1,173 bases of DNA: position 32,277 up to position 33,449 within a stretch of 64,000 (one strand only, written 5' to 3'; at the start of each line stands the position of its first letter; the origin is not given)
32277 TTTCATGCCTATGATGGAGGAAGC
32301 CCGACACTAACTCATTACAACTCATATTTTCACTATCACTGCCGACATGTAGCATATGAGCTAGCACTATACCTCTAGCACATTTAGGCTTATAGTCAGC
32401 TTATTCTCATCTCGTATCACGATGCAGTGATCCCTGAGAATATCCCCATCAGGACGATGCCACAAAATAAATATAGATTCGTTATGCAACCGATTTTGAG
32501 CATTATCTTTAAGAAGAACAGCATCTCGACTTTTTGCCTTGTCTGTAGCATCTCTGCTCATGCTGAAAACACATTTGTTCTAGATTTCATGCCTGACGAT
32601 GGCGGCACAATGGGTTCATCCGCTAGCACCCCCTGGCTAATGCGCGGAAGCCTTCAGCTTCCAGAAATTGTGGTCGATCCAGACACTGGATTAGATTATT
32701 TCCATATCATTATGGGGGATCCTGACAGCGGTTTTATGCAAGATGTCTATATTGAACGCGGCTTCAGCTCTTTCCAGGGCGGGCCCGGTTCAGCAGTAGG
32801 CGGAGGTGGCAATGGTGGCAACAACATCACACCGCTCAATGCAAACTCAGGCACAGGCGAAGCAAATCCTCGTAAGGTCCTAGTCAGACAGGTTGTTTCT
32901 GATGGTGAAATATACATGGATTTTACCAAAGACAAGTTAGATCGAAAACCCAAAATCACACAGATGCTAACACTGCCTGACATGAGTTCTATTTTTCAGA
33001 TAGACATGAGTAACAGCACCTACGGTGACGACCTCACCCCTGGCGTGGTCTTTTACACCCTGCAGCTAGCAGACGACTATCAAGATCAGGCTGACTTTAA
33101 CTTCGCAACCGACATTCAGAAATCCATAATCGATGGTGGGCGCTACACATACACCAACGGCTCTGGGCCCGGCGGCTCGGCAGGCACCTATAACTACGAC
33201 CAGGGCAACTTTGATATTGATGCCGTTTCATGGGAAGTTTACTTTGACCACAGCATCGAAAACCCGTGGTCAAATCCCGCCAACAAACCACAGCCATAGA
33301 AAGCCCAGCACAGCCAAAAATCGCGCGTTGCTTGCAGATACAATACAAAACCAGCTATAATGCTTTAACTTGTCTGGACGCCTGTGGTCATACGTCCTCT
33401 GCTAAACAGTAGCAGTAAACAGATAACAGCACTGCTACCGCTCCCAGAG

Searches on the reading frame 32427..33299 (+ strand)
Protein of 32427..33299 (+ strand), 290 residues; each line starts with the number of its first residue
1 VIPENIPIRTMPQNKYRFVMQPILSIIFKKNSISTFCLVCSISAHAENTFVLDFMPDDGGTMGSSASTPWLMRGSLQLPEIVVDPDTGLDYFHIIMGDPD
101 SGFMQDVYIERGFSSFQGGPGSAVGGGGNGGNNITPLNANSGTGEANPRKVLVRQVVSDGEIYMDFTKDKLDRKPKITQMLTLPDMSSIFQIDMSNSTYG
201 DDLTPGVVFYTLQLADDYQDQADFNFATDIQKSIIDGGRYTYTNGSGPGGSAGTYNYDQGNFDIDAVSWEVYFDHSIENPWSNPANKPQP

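Call 10: search_protein_families(library=ncbifam, proteins=[window:32427-33299:+], max_evalue=0.001)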
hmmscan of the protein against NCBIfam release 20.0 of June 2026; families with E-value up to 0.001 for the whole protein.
window:32427-33299:+ (290 aa): 0 families

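Call 20: search_protein_families(library=ncbifam, proteins=[window:32427-33299:+], max_evalue=10)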
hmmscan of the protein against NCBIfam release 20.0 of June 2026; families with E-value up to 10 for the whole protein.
window:32427-33299:+ (290 aa): 0 families

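Call 43: find_homologous_proteins(query=window:32484-33296:+, max_evalue=0.001)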
Query seq(271 aa) (271 aa): 35 proteins with E <= 0.001 among 726 candidates.
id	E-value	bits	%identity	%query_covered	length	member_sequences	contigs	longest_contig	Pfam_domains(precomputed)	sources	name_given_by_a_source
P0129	1.9e-154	531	88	97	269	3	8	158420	-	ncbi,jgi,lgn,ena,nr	ncbi:MAG: hypothetical protein COB33_001790 [Thiotrichaceae bacterium]|nr:hypothetical protein [Thio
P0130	7.9e-148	509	85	97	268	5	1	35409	-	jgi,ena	-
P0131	1.8e-141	488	79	98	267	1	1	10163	-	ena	-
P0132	1.6e-136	472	75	100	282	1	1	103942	-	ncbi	-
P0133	2.5e-133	462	75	99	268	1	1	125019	-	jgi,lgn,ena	-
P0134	1.7e-122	426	68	98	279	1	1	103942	-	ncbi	-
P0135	2.5e-122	426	69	99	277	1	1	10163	-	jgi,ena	-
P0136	5.0e-121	421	68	100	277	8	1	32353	-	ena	-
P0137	6.3e-120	418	68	99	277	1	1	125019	-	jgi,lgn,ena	-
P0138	1.1e-117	410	67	99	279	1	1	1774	-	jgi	-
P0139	6.3e-117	408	66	100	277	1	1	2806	-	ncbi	-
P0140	4.6e-115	402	70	95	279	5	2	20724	-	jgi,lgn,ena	-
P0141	1.9e-86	308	71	72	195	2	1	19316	-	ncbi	-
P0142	3.0e-78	281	67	72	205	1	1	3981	-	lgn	-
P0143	7.2e-75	270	49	98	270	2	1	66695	-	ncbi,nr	ncbi:MAG TPA: hypothetical protein ENJ19_01425 [Gammaproteobacteria bacterium]|nr:hypothetical prote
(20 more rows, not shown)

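Call 52: predict_structure(alignment_id=A2)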
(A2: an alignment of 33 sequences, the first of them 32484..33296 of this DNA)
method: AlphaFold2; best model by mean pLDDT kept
length: 271 residues; sequences in the alignment: 33
mean_pLDDT: 61.1   pTM: 0.39
mean pLDDT of the five models: 61.1, 56.5, 55.3, 55.1, 53.6
residues with pLDDT >= 90: 0; 70-90: 83; 50-70: 112; < 50: 76
segments of 3 or more residues with pLDDT < 50: 1-13, 21-36, 94-119, 123-128, 204-206, 210-212
pLDDT, mean of each block of 10 residues (from residue 1): 41 51 37 47 53 55 68 66 67 52 42 44 47 71 79 81 83 85 85 69 50 53 78 73 57 61 56 50
secondary structure, 60 per line:
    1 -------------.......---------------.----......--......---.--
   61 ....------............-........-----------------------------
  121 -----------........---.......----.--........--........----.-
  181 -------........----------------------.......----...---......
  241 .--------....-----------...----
elements in order: H14-20 E41-46 E49-54 E61-64 E71-79 E84-91 E132-139 E143-149 E157-164 E167-174 E188-195 E218-224 E235-241 H250-253
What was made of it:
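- Tried and rejected: The AF2 model was poor (pLDDT 61; call 52).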

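Call 55: fold_search(model_id=the predicted structure, library=pdb)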
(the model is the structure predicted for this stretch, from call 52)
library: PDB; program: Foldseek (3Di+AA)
matches with E <= 10: 435; with E <= 0.001: 0
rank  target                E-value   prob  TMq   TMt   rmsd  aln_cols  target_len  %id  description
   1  4nns                  2.7e-01  0.35  0.14  0.26  11.6       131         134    8  Crystal structure of FABP4 in complex with novel inhibitor (released 2014-11-19)
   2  6ljx                  3.6e-01  0.33  0.14  0.25  12.1       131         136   11  Crystal structure of human FABP4 in complex with a novel inhibitor (released 2020-04-15)
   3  3p6c                  3.6e-01  0.33  0.14  0.25  11.6       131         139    9  Human adipocyte lipid-binding protein FABP4 in complex with citric acid (released 2011-04-13)
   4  8tvd_E                3.6e-01  0.08  0.13  0.15  13.5       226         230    8  Fab 221-11 in complex with OspA (released 2024-08-28)
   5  4ggr                  4.9e-01  0.51  0.18  0.39  11.3       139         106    9  The structure of apo bradavidin2 (Form A) (released 2013-06-19)
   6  6cp9_B                5.8e-01  0.16  0.12  0.23  13.3       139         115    8  Contact-dependent growth inhibition toxin - immunity protein complex from Klebsiella pneumoniae 342 (released 2019-03-13)
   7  7our_A                6.1e-01  0.41  0.18  0.36  15.4       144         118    8  Wilavidin apo form (P1 form) (released 2021-11-17)
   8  7fy1                  6.1e-01  0.21  0.14  0.26  12.2       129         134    6  Crystal Structure of apo human FABP9 (released 2023-06-14)
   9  7wb4_E                6.1e-01  0.12  0.18  0.05  12.2       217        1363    8  Cryo-EM structure of the NR subunit from X. laevis NPC (released 2022-03-02)
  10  5d45                  6.4e-01  0.23  0.14  0.26  12.0       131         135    8  Crystal Structure of FABP4 in complex with 3-(5-cyclopropyl-2,3-diphenyl-1H-indol-1-yl)propanoic acid (released 2016-06-22)
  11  4zel_A                6.4e-01  0.06  0.12  0.07  16.2       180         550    8  Human dopamine beta-hydroxylase (released 2016-04-20)
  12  6ucu_A                6.8e-01  0.47  0.26  0.23   9.0       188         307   10  Cryo-EM structure of the mitochondrial TOM complex from yeast (dimer) (released 2019-11-06)
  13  8p94_V                6.8e-01  0.03  0.09  0.09  20.1       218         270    6  Cryo-EM structure of cortactin stabilized Arp2/3-complex nucleated actin branches (released 2024-01-03)
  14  7fz5                  7.1e-01  0.21  0.14  0.26  11.9       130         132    8  Crystal Structure of human FABP4 in complex with rac-(2R)-1-[[3-(3-cyclopropyl-1,2,4-oxadiazol-5-yl)-4,5,6,7-tetrahydro- (released 2023-06-14)
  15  6ayl                  7.5e-01  0.21  0.14  0.25  11.7       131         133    9  Human adipocyte lipid-binding protein FABP4 in complex with fluorescein (released 2018-09-12)
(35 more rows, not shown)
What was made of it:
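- Tried and rejected: Foldseek against PDB gave nothing (best E 0.27, TM 0.29 or less; call 55).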

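Call 72: find_related_loci(query=A5, collection=genome_contigs, flank=10000)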
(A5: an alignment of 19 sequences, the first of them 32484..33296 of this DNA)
Query A5 (271 aa) in genome_contigs; peptide patterns used: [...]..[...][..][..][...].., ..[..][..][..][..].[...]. (x = any residue, [..] = any of these).
90 stretches matched a pattern; 34 encode a relative of the query (tblastn E <= 1e-3); 34 distinct loci.
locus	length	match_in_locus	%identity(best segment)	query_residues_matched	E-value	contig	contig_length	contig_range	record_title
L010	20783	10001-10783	88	9-271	5e-145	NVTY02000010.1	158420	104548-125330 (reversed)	MAG: Thiotrichaceae bacterium isolate NORP103 9462, whole genome shotgun sequence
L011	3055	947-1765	67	6-271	8e-118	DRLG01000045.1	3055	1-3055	MAG TPA_asm: Chromatiales bacterium isolate HyVt-459 HyVt-459_k145_1247892, whole genome shotgun sequence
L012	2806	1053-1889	66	2-271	1e-115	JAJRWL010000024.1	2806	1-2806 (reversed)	MAG: Gammaproteobacteria bacterium isolate Dive96_bin2.191 k141_778667, whole genome shotgun sequence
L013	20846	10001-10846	43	1-269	3e-63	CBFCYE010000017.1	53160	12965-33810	MAG TPA_asm: uncultured Gammaproteobacteria bacterium isolate SRR26215679_binner12_Refined_162 genome assembly, contig:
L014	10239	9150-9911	43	31-269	7e-60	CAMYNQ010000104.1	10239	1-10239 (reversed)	MAG: uncultured Chromatiaceae bacterium isolate FO_M_Gamma_043.1 genome assembly, contig: NODE_5600_length_10239_cov_7.0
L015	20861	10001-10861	44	8-270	3e-59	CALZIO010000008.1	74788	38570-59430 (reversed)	MAG: uncultured Chromatiaceae bacterium isolate FCS_M_Gamma_047.1 genome assembly, contig: NODE_12_length_74788_cov_14.6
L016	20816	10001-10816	42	13-270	4e-59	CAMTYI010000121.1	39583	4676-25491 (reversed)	MAG: uncultured Gammaproteobacteria bacterium isolate G02_MAG_00007 genome assembly, contig: G02_MAG_00007_000000000158,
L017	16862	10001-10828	42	11-269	2e-58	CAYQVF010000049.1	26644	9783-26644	MAG TPA_asm: uncultured Chromatiaceae bacterium isolate SRP128015_co1_170 genome assembly, contig: NODE_2179_length_2664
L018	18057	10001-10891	42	1-269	2e-57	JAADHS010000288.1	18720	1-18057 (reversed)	MAG: Gammaproteobacteria bacterium isolate M_MetaBat.201 contig-127_4313, whole genome shotgun sequence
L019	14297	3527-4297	42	19-269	8e-55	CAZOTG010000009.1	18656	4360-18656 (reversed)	MAG TPA_asm: uncultured Chromatiaceae bacterium isolate binchicken_co150_558 genome assembly, contig: NODE_6548_length_1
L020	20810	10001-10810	40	17-270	1e-54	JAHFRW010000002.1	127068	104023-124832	MAG: Gammaproteobacteria bacterium isolate nzgw583 NODE_26_length_127069_cov_6.775475, whole genome shotgun sequence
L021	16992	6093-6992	38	4-269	1e-47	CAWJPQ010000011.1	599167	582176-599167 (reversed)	MAG: uncultured Gammaproteobacteria bacterium isolate MFD02923.bin.2.11 genome assembly, contig: contig_6061, whole geno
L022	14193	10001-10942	36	7-269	8e-47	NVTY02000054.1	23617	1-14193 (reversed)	MAG: Thiotrichaceae bacterium isolate NORP103 MHASMcontig_95438, whole genome shotgun sequence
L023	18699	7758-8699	36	7-269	8e-47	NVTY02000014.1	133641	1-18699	MAG: Thiotrichaceae bacterium isolate NORP103 10396, whole genome shotgun sequence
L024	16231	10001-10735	37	69-271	8e-41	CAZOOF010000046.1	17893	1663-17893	MAG TPA_asm: uncultured Chromatiales bacterium isolate SRP268622_co1_573 genome assembly, contig: NODE_6861_length_17893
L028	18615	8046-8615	38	69-264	2e-32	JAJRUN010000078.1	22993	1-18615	MAG: Gammaproteobacteria bacterium isolate Dive96_bin10.188 k141_3153539, whole genome shotgun sequence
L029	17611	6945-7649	36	72-271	3e-31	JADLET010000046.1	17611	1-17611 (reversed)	MAG: Gammaproteobacteria bacterium isolate SJ336 c_000000469146, whole genome shotgun sequence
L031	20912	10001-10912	30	1-271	2e-30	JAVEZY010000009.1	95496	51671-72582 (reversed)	MAG: Gammaproteobacteria bacterium isolate BF4_77 NODE_602_length_95496_cov_23.438958_Biofilm4, whole genome shotgun seq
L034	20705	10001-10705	35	72-271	4e-27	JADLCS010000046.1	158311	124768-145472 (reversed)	MAG: Gammaproteobacteria bacterium isolate SJ243 c_000000544860, whole genome shotgun sequence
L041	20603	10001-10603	32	56-261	2e-19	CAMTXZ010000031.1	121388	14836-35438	MAG: uncultured Chromatiaceae bacterium isolate G02_MAG_00001 genome assembly, contig: G02_MAG_00001_000000000019, whole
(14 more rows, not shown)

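Call 78: search_protein_families(library=pfam, proteins=[L013:6026-9715:+, L022:5438-8155:+, L022:921-4175:+, L029:2342-6670:+, L031:5604-9998:+, L034:1870-6567:+, L028:5268-7490:+, L041:5330-8143:+], max_evalue=0.001)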
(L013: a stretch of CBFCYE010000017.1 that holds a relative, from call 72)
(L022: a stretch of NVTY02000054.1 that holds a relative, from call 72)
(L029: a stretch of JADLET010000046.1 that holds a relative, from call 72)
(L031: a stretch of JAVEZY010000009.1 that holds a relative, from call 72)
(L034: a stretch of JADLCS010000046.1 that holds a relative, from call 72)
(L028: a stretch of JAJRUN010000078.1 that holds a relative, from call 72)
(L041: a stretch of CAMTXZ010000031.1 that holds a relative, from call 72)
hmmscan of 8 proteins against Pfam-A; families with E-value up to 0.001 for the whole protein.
L013:6026-9715:+ (1230 aa): 5 families
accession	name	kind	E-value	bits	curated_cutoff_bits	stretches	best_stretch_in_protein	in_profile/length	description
PF02965.22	Met_synt_B12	-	1.8e-130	434.7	25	1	939-1211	1-273/273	Vitamin B12 dependent methionine synthase, activation domain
PF02574.22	S-methyl_trans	-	2.9e-93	313.3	22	1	18-326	1-283/283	Homocysteine S-methyltransferase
PF00809.28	Pterin_bind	-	6.7e-62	209.7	25.5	1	361-599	1-244/244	Pterin binding enzyme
PF02607.22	B12-binding_2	-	2.9e-24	85.5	23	1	660-731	3-73/74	B12 binding domain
PF02310.24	B12-binding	-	5.4e-21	75.1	32.1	1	748-842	1-95/121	B12 binding domain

L022:5438-8155:+ (906 aa): 5 families
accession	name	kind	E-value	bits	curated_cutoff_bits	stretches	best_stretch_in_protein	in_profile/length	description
PF00072.30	Response_reg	-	8.9e-64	213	30.2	3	788-899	1-109/111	Response regulator receiver domain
PF02518.31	HATPase_c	-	1e-30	106.9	26.4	1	330-452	2-110/111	Histidine kinase-, DNA gyrase B-, and HSP90-like ATPase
PF00512.31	HisKA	-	1.4e-19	70.3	26.9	1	215-282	2-66/66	His Kinase A (phospho-acceptor) domain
PF20274.4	cREC_REC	-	4.8e-06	27.6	27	0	644-701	17-74/88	Cyclic-phosphate processing Receiver domain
PF23198.2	PDE8A_N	-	6.1e-06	26.6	29.6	0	806-904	31-129/147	PDE8A-like, N-terminal domain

L022:921-4175:+ (1085 aa): 6 families
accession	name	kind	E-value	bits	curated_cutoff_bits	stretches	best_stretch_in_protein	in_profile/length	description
PF00176.29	SNF2-rel_dom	-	2.3e-79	267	24.9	1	624-904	1-290/290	SNF2-related domain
PF00271.37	Helicase_C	-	2.3e-25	89.4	23.5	1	918-1027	2-110/110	Helicase conserved C-terminal domain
PF08455.15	SNF2_assoc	-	4.7e-13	49.3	27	1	313-606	109-366/373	Bacterial SNF2 helicase associated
PF04851.21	ResIII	-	1.2e-10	42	22.5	1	619-776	2-163/164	Type III restriction enzyme, res subunit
PF00270.35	DEAD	-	1.1e-07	32.2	26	1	647-776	22-161/167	DEAD/DEAH box helicase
PF04434.22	SWIM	-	0.00011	22.1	19.6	1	81-102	12-37/38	SWIM zinc finger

L029:2342-6670:+ (1443 aa): 8 families
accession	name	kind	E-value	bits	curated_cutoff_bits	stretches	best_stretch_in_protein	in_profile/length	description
PF08494.16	DEAD_assoc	-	4.7e-51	173.8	23.5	1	645-847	1-191/191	DEAD/H associated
PF00270.35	DEAD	-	1.8e-33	116.1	26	1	43-227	1-161/167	DEAD/DEAH box helicase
PF19306.5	WH_Lhr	-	1.7e-32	112.6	27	1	411-575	2-166/168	Large helicase-related protein, winged helix domain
PF23234.1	WH4_Lhr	-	3.1e-31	107.3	27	1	1296-1372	8-84/87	Large helicase-related protein, winged-helix domain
PF00271.37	Helicase_C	-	1.7e-17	64.1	23.5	1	285-384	9-108/110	Helicase conserved C-terminal domain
PF23235.1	WH3_Lhr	-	5e-13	49.6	27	1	1077-1146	3-73/95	Large helicase-related protein, winged-helix domain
PF04851.21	ResIII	-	8.6e-10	39.2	22.5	1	54-226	21-162/164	Type III restriction enzyme, res subunit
PF22590.2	Cas3-like_C_2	-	5.8e-05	23.8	27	1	290-381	3-100/106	CRISPR-associated nuclease/helicase Cas3, C-terminal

L031:5604-9998:+ (1465 aa): 8 families
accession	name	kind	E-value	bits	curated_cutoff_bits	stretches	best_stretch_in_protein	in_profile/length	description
PF08494.16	DEAD_assoc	-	1.6e-50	172.1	23.5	1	638-840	1-191/191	DEAD/H associated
PF19306.5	WH_Lhr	-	1.1e-33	116.4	27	1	401-566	1-166/168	Large helicase-related protein, winged helix domain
PF00270.35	DEAD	-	5.2e-33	114.6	26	1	33-221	1-165/167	DEAD/DEAH box helicase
PF23234.1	WH4_Lhr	-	1.1e-29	102.3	27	1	1297-1378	4-85/87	Large helicase-related protein, winged-helix domain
PF00271.37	Helicase_C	-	2.3e-17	63.7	23.5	1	273-375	6-108/110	Helicase conserved C-terminal domain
PF23235.1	WH3_Lhr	-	4e-09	37.1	27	1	1073-1142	3-73/95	Large helicase-related protein, winged-helix domain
PF04851.21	ResIII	-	9.8e-09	35.8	22.5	1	44-217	21-162/164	Type III restriction enzyme, res subunit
PF22590.2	Cas3-like_C_2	-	1.6e-05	25.5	27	1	281-372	3-100/106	CRISPR-associated nuclease/helicase Cas3, C-terminal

L034:1870-6567:+ (1566 aa): 8 families
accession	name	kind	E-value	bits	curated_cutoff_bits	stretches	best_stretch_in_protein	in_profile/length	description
PF08494.16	DEAD_assoc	-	7.1e-50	169.9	23.5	1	763-965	1-191/191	DEAD/H associated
PF19306.5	WH_Lhr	-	1.2e-32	113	27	1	529-693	2-166/168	Large helicase-related protein, winged helix domain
PF00270.35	DEAD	-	1.5e-32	113.1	26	1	161-345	1-161/167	DEAD/DEAH box helicase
PF23234.1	WH4_Lhr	-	6.4e-30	103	27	1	1412-1493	4-85/87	Large helicase-related protein, winged-helix domain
PF00271.37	Helicase_C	-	6.3e-18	65.5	23.5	1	401-502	7-108/110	Helicase conserved C-terminal domain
PF23235.1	WH3_Lhr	-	4.8e-13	49.7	27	1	1197-1265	3-72/95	Large helicase-related protein, winged-helix domain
PF04851.21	ResIII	-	3.7e-10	40.4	22.5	1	174-344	23-162/164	Type III restriction enzyme, res subunit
PF22590.2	Cas3-like_C_2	-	3.2e-05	24.6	27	1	408-499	3-100/106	CRISPR-associated nuclease/helicase Cas3, C-terminal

L028:5268-7490:+ (741 aa): 2 families
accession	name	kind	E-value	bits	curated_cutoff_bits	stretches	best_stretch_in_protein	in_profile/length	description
PF04055.27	Radical_SAM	-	4.3e-13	50.2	29.5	1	368-527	4-165/166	Radical SAM superfamily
PF02310.24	B12-binding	-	0.00026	21.2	32.1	1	208-261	40-93/121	B12 binding domain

L041:5330-8143:+ (938 aa): 2 families
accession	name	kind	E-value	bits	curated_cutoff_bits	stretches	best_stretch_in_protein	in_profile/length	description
PF00330.25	Aconitase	-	3.1e-161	537.9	28.7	1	80-607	4-463/463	Aconitase family (aconitate hydratase)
PF00694.25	Aconitase_C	-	3.9e-41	140.9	22.8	1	737-863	3-129/131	Aconitase C-terminal domain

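Call 85: search_protein_families(library=pfam, alignment_id=A2, max_evalue=1)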
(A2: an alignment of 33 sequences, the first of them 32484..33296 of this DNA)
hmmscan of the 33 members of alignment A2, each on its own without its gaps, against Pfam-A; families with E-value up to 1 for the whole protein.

A. member 1, window:32484-33296:+ (271 aa): 0 families

B. families by the number of members that match (of 33 scanned): 4 families
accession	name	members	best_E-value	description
PF04369.19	Lactococcin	4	0.00063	Lactococcin-like family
PF03783.19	CsgG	1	0.03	Curli production assembly/transport component CsgG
PF15062.11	ARL6IP6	1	0.036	Haemopoietic lineage transmembrane helix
PF14543.11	TAXi_N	1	0.12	Xylanase inhibitor N-terminal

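Call 86: search_solved_structures(query=A2, max_evalue=1)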
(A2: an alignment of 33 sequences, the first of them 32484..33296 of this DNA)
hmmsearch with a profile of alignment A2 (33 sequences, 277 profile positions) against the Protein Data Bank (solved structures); distinct sequences matched with E-value up to 1: 0.
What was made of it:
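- The partner has no known family (calls 85, 86) and is next to every giant retrieved through the giant (7 of 7).
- Tried and rejected: There is no Pfam or PDB sequence relative (calls 85, 86).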

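Call 92: search_protein_representatives(alignment_id=A2)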
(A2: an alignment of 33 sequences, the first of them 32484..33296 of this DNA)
Query: 33 sequences, 277 profile positions. Proteins with E-value up to 0.001 (for the whole library): 378; up to 1e-10: 339; up to 1e-30: 286. The best 150 are listed.
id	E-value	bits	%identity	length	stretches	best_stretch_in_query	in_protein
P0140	2.0e-108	378.2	-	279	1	1-276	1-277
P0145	5.2e-105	367.0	-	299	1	6-275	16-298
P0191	7.2e-92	323.9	-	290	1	1-275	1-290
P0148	5.1e-91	321.1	-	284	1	9-275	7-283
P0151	1.4e-89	316.4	-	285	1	18-275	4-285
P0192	4.7e-87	308.2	-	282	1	29-275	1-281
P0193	1.4e-83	296.8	-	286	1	16-275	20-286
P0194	2.6e-83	295.9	-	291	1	12-276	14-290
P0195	3.0e-80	285.8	-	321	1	12-265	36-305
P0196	1.7e-79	283.3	-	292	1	5-272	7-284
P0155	6.1e-79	281.5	-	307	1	11-263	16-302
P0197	7.1e-78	278.0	-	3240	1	12-275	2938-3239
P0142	5.9e-77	275.0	-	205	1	5-202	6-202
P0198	2.3e-76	273.1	-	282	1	8-276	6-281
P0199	8.8e-76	271.2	-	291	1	11-275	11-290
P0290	1.4e-56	208.1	-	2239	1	63-276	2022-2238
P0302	2.0e-55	204.4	-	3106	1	63-275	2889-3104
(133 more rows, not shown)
